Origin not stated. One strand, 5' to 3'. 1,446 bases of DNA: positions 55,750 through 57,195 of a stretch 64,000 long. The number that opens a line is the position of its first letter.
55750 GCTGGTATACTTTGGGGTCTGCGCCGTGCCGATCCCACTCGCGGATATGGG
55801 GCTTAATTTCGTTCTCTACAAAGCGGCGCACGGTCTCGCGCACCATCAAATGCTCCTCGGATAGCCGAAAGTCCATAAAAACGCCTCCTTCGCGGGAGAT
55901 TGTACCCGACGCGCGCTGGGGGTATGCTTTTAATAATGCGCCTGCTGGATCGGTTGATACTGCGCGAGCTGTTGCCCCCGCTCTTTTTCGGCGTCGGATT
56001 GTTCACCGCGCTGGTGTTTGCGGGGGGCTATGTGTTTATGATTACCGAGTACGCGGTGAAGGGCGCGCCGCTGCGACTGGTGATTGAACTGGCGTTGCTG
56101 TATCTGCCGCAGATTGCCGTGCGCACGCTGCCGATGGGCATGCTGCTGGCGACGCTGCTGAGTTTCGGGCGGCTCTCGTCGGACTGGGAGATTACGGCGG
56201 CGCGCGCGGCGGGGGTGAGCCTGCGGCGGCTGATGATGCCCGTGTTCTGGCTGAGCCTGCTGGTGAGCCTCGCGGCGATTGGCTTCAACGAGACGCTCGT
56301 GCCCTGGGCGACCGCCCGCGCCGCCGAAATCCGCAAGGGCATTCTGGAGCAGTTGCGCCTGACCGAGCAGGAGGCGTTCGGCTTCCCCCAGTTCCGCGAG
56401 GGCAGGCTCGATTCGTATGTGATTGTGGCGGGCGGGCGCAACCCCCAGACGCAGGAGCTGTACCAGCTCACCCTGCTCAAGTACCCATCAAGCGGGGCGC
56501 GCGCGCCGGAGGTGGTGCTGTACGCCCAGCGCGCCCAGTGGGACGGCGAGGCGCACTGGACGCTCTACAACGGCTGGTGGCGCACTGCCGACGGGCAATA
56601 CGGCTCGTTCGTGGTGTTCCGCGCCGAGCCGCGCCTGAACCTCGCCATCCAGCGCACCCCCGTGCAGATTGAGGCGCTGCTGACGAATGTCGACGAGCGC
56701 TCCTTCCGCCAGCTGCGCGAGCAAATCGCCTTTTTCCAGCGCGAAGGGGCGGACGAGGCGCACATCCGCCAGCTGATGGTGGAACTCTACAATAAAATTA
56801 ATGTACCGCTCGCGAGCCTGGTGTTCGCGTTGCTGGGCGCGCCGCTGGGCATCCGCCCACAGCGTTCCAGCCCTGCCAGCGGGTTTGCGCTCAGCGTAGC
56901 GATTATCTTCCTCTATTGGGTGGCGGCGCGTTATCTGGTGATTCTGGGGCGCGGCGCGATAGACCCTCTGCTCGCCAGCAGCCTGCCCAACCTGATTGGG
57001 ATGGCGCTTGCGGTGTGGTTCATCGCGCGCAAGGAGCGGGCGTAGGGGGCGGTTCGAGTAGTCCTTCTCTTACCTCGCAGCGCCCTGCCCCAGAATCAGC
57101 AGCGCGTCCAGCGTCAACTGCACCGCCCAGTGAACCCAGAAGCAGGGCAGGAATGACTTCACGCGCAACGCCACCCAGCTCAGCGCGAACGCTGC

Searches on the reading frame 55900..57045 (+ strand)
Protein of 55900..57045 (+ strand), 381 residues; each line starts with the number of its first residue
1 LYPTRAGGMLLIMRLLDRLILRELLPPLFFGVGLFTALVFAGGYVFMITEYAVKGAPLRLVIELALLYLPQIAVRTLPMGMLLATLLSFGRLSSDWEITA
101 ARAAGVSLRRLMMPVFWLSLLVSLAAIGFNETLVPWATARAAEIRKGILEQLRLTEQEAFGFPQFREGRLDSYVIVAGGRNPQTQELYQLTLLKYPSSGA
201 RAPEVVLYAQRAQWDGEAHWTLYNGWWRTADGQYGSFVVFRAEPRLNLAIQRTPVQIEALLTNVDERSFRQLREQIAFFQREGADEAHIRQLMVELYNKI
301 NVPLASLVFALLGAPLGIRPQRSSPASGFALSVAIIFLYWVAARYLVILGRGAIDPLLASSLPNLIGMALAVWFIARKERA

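Call 68: search_protein_families(library=pfam, proteins=[window:55900-57045:+], max_evalue=0.001)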
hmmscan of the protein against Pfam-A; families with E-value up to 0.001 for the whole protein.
window:55900-57045:+ (381 aa): 1 family
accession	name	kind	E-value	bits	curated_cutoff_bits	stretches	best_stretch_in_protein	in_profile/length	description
PF03739.19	LptF_LptG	-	3.7e-73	247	27.9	1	18-377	1-353/353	Lipopolysaccharide export system permease LptF/LptG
